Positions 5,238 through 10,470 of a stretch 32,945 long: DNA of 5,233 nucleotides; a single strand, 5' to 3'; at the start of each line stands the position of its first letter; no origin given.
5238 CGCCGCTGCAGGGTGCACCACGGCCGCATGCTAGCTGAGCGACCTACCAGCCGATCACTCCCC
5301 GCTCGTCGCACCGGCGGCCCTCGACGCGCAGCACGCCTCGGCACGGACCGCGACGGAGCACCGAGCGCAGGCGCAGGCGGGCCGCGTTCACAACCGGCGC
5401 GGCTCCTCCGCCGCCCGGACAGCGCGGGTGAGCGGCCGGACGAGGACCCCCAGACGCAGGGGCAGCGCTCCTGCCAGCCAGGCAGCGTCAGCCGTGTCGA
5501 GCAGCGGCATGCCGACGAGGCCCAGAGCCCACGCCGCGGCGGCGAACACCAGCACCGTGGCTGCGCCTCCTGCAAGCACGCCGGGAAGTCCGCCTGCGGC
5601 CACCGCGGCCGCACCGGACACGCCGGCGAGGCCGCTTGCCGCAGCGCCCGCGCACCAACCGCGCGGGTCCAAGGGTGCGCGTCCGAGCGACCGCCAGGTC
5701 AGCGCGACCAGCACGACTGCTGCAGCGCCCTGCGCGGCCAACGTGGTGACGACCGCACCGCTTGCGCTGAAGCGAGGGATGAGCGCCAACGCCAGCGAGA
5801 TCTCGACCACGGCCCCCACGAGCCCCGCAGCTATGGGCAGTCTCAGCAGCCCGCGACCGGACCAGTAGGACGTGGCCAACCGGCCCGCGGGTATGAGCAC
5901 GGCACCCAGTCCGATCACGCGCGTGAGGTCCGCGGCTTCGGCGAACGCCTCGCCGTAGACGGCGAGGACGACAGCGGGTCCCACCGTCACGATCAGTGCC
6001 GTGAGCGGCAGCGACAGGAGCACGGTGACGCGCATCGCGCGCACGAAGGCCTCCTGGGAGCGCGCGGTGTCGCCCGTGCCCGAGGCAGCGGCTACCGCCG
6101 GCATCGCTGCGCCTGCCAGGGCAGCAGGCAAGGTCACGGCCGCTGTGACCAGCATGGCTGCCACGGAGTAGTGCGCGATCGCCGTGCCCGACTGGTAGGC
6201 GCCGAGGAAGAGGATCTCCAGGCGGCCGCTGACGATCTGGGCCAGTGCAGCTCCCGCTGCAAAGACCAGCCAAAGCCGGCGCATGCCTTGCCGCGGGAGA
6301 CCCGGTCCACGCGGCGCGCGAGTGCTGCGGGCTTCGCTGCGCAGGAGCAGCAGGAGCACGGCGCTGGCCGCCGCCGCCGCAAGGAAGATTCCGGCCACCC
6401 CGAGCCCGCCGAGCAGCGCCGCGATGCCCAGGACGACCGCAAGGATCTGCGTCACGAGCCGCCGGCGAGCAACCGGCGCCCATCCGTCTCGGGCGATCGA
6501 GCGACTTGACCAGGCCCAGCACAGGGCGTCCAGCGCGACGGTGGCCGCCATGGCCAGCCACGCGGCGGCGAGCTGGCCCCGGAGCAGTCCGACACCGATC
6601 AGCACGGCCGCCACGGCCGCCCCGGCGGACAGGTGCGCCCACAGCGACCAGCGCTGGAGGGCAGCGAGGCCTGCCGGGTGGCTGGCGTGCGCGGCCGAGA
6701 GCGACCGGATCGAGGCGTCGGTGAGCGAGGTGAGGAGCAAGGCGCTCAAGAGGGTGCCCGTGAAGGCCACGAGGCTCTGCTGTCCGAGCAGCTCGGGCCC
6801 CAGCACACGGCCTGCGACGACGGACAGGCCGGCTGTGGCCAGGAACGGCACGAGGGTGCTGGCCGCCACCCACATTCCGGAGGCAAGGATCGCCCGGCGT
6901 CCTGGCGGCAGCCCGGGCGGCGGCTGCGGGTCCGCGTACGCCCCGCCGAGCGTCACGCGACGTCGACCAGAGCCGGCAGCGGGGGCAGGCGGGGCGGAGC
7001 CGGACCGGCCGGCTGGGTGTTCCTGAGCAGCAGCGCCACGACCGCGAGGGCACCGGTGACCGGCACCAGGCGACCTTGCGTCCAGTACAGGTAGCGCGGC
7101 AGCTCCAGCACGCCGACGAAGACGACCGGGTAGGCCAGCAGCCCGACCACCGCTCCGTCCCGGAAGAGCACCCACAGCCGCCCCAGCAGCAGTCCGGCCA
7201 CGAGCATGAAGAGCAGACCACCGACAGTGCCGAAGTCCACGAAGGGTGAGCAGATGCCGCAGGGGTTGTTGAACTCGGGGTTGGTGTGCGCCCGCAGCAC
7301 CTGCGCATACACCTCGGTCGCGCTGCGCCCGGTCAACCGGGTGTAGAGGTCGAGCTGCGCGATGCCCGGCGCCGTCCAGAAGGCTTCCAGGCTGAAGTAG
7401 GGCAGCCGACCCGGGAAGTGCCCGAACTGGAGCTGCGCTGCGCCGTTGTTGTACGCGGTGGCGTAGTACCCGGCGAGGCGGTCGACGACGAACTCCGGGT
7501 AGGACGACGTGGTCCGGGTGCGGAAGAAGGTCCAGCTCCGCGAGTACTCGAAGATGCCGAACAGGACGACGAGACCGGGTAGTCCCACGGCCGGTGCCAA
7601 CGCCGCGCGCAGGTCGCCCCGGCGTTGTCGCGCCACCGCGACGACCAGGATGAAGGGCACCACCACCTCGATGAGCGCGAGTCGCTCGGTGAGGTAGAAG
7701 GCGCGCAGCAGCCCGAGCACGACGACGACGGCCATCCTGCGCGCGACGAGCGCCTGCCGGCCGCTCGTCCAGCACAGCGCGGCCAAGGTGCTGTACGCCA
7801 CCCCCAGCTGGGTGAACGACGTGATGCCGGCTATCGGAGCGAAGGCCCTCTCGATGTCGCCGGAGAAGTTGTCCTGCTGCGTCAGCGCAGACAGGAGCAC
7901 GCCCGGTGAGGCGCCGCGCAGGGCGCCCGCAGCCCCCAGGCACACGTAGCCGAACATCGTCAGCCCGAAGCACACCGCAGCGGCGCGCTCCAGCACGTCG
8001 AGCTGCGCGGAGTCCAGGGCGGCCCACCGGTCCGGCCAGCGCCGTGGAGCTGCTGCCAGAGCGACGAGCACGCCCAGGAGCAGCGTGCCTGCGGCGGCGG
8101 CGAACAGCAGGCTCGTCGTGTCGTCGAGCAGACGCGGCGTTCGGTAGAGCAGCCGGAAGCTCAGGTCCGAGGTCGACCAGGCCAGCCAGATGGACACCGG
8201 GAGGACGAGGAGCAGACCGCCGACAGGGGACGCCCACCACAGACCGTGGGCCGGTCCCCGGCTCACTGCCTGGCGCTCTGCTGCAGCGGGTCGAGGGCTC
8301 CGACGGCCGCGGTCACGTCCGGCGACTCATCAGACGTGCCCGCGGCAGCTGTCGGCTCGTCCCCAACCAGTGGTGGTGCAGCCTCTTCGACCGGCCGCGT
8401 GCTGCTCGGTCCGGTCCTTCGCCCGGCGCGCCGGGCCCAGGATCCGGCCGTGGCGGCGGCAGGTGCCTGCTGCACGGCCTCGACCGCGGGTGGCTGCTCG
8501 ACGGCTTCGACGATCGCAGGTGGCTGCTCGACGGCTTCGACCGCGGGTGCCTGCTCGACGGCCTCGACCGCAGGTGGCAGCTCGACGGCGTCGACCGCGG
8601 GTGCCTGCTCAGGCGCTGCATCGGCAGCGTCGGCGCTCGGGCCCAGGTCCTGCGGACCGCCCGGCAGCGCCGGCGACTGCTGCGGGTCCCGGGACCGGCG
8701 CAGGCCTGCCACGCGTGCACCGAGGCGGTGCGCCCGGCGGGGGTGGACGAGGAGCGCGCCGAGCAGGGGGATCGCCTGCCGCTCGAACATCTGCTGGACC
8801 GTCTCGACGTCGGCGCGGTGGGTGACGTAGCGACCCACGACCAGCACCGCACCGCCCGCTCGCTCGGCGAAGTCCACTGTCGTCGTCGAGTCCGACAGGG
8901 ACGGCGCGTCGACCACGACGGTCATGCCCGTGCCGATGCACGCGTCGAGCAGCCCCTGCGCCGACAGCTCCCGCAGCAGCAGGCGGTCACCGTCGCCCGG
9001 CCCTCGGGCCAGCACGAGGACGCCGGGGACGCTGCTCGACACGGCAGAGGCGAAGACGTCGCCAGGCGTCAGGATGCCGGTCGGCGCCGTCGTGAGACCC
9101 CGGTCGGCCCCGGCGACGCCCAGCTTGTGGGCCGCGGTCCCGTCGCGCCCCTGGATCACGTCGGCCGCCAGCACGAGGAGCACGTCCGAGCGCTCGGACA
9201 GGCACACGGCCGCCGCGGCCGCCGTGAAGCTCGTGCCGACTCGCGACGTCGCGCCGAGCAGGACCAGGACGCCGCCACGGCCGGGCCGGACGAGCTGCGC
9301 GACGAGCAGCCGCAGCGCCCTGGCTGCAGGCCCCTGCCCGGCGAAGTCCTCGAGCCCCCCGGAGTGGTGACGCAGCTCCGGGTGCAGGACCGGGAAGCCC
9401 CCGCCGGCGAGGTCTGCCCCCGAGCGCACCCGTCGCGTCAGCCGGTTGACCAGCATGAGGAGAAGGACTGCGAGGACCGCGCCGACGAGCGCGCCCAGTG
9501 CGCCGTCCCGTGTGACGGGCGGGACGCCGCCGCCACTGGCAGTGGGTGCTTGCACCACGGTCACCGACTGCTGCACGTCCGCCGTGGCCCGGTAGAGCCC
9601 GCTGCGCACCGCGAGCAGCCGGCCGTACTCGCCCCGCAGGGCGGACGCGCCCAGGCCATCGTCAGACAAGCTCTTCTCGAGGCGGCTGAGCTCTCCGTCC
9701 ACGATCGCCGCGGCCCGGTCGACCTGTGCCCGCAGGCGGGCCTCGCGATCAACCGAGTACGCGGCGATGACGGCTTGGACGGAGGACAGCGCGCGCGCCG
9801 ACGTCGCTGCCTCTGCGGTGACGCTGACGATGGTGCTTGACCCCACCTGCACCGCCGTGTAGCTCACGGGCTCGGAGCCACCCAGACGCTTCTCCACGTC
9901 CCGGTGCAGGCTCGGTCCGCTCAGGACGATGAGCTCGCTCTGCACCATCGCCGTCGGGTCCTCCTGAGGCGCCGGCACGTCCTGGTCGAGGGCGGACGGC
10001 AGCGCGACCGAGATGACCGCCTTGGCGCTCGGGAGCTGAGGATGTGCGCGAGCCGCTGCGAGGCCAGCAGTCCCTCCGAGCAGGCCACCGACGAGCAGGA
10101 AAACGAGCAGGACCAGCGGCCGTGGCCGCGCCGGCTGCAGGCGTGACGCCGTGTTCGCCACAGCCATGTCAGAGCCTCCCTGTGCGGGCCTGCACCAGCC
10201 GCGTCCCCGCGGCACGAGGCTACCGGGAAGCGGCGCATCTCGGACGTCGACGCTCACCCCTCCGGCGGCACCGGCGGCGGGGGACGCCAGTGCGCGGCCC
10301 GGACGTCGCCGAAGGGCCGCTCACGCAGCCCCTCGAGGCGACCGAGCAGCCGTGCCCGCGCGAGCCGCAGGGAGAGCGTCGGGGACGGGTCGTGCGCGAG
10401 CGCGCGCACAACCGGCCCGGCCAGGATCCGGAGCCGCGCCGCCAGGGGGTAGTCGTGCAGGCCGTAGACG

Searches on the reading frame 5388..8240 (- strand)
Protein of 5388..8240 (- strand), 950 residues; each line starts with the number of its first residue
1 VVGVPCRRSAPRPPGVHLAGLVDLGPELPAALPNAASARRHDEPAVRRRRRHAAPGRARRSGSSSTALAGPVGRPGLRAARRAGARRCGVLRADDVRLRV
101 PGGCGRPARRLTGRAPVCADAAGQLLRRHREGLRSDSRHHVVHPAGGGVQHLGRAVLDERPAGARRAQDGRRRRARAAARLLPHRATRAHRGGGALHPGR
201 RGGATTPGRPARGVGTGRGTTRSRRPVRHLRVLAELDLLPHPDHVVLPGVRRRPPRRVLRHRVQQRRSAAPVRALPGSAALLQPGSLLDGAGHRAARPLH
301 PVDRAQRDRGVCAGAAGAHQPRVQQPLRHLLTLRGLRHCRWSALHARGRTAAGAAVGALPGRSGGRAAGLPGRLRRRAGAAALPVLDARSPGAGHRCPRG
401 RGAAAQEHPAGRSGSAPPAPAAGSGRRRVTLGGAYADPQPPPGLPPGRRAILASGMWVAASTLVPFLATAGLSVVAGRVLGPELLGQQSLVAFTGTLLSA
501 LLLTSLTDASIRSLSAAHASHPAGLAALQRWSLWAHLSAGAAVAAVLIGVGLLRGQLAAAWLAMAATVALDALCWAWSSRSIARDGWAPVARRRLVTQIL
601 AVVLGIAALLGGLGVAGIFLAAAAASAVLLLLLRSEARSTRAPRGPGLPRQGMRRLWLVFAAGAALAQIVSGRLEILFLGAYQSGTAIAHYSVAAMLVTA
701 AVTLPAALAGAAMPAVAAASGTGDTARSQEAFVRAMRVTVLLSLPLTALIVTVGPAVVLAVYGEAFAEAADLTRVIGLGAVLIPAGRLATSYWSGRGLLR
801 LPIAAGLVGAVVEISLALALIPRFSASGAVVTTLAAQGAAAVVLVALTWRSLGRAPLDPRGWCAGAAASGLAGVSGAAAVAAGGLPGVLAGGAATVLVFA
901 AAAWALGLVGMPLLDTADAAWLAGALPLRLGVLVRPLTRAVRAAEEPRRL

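Call 35: search_protein_families(library=pfam, proteins=[window:5388-8240:-], max_evalue=0.001)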
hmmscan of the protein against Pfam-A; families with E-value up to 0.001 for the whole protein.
window:5388-8240:- (950 aa): 3 families
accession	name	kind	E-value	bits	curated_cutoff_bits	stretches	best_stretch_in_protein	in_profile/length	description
PF13440.11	Polysacc_synt_3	-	8.7e-09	35.5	23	1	589-770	113-292/293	Polysaccharide biosynthesis protein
PF01554.23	MatE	-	4.3e-06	27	24.9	1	665-817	6-159/161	MatE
PF03023.19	MurJ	-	0.00015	20.9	27.4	1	616-864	161-413/451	Lipid II flippase MurJ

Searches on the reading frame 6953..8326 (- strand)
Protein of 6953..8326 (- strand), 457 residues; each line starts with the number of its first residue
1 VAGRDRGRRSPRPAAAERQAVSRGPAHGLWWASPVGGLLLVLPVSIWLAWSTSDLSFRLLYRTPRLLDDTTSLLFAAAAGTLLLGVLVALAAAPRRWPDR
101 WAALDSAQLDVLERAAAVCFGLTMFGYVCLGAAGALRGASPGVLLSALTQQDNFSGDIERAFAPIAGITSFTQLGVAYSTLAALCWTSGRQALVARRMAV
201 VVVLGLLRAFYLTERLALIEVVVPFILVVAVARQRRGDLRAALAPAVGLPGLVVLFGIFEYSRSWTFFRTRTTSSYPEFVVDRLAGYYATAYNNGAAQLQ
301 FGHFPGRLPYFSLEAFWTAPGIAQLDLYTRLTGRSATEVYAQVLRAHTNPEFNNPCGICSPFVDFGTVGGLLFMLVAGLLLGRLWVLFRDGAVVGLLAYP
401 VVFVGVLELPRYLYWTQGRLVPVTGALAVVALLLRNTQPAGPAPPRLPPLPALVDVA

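Call 35: search_protein_families(library=pfam, proteins=[window:6953-8326:-], max_evalue=0.001)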
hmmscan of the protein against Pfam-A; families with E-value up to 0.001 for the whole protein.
window:6953-8326:- (457 aa): 0 families

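Call 48: search_protein_families(library=ncbifam, proteins=[window:6953-8326:-], max_evalue=0.001)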
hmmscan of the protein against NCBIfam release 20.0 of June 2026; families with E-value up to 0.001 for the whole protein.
window:6953-8326:- (457 aa): 1 family
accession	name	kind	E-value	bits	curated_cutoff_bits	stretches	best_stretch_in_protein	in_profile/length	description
TIGR04370.1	glyco_rpt_poly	subfamily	1.3e-07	31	40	1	198-384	170-349/396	oligosaccharide repeat unit polymerase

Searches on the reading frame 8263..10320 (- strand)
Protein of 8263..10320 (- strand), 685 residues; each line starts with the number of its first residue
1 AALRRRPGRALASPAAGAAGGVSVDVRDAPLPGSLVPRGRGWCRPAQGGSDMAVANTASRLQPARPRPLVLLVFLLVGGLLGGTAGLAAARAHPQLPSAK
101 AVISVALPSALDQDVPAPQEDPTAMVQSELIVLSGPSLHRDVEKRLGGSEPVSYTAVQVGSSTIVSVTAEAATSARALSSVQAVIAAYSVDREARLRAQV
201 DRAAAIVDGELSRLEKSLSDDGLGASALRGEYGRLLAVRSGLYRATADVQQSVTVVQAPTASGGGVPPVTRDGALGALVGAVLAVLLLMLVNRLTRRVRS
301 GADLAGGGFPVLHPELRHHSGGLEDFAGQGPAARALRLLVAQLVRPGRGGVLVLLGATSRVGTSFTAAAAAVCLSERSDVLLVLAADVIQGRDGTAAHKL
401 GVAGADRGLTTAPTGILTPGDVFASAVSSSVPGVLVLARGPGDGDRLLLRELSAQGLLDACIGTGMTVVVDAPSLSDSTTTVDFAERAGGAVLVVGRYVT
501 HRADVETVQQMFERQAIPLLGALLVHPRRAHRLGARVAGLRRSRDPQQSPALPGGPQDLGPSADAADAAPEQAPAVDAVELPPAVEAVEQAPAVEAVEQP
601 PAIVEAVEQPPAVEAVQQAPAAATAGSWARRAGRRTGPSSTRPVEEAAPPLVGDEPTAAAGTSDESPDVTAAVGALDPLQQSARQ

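Call 35: search_protein_families(library=pfam, proteins=[window:8263-10320:-], max_evalue=0.001)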
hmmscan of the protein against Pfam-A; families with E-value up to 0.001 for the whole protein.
window:8263-10320:- (685 aa): 0 families

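Call 48: search_protein_families(library=ncbifam, proteins=[window:8263-10320:-], max_evalue=0.001)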
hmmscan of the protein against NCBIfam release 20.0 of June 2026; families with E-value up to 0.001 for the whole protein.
window:8263-10320:- (685 aa): 2 families
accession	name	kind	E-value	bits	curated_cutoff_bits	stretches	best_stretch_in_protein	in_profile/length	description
NF008568.0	PRK11519.1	equivalog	7.4e-07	27.7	1068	1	334-524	511-695/720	tyrosine-protein kinase Wzc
TIGR03029.1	EpsG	equivalog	1.5e-05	24.3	313.8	1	329-524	80-272/274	chain length determinant protein tyrosine kinase EpsG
